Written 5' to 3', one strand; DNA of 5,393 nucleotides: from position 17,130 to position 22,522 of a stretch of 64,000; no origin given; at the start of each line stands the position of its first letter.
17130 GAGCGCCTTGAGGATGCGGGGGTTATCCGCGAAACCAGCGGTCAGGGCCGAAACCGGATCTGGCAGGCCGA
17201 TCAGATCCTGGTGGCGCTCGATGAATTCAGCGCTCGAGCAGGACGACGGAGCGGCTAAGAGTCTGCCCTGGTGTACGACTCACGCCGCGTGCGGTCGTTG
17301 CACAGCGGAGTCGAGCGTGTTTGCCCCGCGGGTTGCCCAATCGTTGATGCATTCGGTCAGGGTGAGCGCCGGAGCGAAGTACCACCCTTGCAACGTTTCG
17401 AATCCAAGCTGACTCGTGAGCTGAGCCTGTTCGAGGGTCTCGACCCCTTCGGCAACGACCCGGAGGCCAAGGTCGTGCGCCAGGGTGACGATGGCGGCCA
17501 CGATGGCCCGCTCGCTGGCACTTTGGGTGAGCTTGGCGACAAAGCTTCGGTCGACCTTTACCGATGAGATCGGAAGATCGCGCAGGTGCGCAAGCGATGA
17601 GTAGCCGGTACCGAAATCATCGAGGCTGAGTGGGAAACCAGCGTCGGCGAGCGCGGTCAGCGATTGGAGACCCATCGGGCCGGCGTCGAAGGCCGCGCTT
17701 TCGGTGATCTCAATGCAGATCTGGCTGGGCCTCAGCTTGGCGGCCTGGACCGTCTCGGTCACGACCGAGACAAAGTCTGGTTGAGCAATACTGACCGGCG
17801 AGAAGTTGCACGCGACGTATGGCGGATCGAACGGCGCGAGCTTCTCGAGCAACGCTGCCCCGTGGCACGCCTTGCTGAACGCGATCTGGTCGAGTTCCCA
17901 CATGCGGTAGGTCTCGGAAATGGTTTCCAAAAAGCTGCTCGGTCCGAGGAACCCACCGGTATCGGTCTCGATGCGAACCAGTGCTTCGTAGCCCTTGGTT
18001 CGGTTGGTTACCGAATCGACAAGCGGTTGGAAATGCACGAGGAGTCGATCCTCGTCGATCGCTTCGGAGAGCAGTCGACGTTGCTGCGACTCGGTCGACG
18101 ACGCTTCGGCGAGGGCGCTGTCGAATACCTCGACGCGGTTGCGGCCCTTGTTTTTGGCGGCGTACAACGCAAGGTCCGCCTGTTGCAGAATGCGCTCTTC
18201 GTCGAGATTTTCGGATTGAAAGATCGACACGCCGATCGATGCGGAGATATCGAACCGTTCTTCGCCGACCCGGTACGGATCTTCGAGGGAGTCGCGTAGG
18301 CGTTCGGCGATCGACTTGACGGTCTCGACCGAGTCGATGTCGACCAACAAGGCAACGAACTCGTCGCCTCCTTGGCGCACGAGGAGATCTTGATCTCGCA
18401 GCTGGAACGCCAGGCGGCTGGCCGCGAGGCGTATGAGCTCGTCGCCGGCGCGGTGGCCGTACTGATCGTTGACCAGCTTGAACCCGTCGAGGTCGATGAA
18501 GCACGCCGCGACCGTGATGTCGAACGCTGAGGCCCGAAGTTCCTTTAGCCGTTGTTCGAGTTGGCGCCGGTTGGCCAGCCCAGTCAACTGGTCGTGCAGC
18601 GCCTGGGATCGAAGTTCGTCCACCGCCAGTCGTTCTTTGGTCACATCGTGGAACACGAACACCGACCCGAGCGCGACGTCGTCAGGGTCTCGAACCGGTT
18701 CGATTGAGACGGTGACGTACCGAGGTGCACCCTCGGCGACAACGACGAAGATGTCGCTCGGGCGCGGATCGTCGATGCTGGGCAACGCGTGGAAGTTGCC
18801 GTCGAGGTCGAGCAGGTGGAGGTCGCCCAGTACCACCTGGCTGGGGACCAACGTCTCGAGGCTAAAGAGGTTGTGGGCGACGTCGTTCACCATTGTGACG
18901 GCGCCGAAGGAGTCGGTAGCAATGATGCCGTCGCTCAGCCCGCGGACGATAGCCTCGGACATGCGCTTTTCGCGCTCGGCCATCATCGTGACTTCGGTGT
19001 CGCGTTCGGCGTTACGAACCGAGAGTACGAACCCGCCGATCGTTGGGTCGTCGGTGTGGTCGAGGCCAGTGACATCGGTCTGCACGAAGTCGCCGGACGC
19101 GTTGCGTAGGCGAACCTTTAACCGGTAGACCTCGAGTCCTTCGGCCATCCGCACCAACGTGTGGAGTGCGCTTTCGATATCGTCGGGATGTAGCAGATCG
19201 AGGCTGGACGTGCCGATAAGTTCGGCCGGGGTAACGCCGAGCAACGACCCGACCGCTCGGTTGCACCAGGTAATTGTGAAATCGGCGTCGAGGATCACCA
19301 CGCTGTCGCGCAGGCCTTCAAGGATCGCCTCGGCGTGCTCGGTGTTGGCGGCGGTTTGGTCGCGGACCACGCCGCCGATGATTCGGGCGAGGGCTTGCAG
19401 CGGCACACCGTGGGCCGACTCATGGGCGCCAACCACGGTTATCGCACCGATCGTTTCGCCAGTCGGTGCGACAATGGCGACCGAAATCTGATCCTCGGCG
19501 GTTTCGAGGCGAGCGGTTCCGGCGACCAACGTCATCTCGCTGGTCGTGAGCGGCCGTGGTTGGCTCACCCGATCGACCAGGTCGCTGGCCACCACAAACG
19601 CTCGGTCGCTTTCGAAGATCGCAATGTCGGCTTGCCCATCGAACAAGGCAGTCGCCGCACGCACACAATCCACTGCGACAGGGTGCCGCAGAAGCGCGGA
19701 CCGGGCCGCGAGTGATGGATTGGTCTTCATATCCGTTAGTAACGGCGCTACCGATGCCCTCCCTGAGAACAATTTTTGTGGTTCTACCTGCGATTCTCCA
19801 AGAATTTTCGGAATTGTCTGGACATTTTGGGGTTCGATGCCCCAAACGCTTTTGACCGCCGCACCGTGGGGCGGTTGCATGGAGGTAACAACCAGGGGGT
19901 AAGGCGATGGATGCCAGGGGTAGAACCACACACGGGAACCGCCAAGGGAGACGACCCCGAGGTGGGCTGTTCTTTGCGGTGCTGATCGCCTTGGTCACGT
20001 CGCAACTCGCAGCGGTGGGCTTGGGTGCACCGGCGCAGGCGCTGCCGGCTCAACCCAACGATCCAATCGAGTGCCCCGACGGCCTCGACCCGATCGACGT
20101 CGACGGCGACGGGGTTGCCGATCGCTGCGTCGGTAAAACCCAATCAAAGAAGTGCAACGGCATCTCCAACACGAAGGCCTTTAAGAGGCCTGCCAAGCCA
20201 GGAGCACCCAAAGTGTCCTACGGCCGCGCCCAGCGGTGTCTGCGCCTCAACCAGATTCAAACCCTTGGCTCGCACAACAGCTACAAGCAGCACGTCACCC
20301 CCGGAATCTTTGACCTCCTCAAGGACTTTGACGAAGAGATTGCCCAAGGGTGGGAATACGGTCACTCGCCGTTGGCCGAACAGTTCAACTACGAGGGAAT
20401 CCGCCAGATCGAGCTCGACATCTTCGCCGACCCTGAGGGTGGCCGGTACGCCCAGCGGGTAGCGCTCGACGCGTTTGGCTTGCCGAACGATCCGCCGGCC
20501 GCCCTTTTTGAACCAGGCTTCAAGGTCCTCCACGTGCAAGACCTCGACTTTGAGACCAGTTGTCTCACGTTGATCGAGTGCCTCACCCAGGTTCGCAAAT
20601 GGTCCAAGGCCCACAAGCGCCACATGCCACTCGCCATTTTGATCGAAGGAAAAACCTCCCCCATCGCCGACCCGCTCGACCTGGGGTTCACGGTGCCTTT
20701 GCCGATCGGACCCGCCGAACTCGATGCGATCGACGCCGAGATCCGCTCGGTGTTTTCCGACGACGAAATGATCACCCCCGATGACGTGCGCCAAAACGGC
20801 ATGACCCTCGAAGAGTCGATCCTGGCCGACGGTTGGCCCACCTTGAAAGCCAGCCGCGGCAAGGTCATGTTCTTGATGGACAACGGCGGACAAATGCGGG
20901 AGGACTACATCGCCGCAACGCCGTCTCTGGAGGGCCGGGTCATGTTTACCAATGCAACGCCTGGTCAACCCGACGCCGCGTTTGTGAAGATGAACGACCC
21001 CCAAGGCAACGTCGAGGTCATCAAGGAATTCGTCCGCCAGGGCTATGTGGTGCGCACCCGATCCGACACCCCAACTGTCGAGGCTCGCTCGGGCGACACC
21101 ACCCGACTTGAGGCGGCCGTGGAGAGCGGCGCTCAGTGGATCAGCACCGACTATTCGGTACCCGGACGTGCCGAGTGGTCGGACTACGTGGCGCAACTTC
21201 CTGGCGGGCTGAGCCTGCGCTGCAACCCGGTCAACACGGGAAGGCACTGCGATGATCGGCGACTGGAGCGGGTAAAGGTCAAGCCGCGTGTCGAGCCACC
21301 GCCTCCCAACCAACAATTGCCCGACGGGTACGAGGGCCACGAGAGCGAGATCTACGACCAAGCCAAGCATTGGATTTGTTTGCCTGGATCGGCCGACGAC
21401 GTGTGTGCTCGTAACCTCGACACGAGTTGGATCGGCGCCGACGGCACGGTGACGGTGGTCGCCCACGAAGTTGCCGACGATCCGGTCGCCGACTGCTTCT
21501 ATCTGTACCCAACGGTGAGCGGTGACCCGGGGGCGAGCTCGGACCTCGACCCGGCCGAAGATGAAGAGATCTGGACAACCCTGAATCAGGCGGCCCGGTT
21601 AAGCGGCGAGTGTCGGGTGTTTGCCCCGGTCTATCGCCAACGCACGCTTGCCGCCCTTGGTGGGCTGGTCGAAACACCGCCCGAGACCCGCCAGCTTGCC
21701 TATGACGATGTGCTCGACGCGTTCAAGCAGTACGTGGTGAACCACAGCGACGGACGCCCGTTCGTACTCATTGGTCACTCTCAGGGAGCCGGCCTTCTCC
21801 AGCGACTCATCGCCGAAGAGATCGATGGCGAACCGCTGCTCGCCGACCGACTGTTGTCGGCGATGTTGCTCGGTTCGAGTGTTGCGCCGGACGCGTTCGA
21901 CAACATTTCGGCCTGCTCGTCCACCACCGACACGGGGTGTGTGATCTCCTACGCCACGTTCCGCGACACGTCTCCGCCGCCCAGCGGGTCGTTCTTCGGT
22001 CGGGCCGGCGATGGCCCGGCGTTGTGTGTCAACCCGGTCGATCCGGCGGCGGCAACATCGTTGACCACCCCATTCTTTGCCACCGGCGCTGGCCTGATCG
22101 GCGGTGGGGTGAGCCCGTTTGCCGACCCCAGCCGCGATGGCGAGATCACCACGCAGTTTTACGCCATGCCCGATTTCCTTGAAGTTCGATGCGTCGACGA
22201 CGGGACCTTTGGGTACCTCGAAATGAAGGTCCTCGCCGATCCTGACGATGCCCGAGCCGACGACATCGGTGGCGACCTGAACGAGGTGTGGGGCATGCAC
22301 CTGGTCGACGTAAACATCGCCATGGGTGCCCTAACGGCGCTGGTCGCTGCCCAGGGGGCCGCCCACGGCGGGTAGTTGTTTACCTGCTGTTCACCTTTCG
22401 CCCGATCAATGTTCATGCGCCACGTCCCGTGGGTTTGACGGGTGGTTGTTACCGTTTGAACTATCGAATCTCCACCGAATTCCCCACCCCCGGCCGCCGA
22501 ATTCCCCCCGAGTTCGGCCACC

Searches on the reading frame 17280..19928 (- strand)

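Call 60: search_protein_families(library=pfam, proteins=[window:17280-19928:-], max_evalue=0.00001)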
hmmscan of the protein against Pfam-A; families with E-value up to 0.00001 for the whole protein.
window:17280-19928:- (882 aa): 7 families
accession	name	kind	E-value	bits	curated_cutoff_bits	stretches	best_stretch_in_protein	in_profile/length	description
PF00563.25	EAL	-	3e-61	207.2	31.3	1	619-853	3-235/236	EAL domain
PF00990.26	GGDEF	-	6.9e-42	143.4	23.8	1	443-598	1-161/161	Diguanylate cyclase, GGDEF domain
PF00989.32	PAS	-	3.3e-18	66.2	22.6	1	198-293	2-100/113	PAS fold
PF08448.16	PAS_4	-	2.5e-13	50.7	23.1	1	203-303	1-102/110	PAS fold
PF13426.13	PAS_9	-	2.9e-12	47.2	27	1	208-292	2-87/103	PAS domain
PF13188.13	PAS_8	-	1.8e-09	37.6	21.8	0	200-254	4-57/65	PAS domain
PF08447.18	PAS_3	-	1.9e-08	34.9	25.6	1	220-282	2-66/89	PAS fold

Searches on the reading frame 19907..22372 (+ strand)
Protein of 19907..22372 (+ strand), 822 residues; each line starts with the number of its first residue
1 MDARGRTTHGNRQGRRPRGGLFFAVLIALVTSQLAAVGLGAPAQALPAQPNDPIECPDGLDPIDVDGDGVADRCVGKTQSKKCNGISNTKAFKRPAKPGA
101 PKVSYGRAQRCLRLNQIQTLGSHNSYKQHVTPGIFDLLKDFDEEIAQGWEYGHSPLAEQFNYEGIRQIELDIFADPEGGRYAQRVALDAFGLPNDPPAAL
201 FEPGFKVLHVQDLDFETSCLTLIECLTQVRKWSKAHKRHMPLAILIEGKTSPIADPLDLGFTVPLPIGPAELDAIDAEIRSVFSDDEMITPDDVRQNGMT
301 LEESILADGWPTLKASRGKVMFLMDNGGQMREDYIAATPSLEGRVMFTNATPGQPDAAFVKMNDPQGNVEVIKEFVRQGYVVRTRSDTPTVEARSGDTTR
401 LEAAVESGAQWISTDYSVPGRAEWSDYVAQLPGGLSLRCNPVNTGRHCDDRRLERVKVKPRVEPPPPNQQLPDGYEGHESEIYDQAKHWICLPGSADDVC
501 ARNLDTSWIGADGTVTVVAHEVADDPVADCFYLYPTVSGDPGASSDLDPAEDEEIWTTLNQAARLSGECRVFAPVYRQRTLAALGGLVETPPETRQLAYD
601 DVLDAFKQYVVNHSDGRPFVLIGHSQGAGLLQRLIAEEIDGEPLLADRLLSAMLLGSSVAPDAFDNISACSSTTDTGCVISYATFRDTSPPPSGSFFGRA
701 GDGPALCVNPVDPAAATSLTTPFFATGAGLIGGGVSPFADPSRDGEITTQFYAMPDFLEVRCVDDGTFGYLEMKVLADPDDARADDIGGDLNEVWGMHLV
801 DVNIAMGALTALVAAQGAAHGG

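Call 3: search_protein_families(library=pfam, proteins=[window:19907-22372:+], max_evalue=0.01)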
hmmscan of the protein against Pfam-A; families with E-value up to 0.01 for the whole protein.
window:19907-22372:+ (822 aa): 4 families
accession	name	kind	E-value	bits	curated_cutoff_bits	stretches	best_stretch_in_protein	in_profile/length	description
PF16670.11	PI-PLC-C1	-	5.4e-125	417.3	29.9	1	112-441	1-329/329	Phosphoinositide phospholipase C, Ca2+-dependent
PF11288.14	DUF3089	-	6.9e-48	163.4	23.4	1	528-712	1-203/207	Protein of unknown function (DUF3089)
PF12697.13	Abhydrolase_6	-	3e-06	28.5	26.3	1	554-698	12-132/217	Alpha/beta hydrolase family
PF00561.26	Abhydrolase_1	-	0.0022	18.1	25.8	1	595-657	48-102/245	alpha/beta hydrolase fold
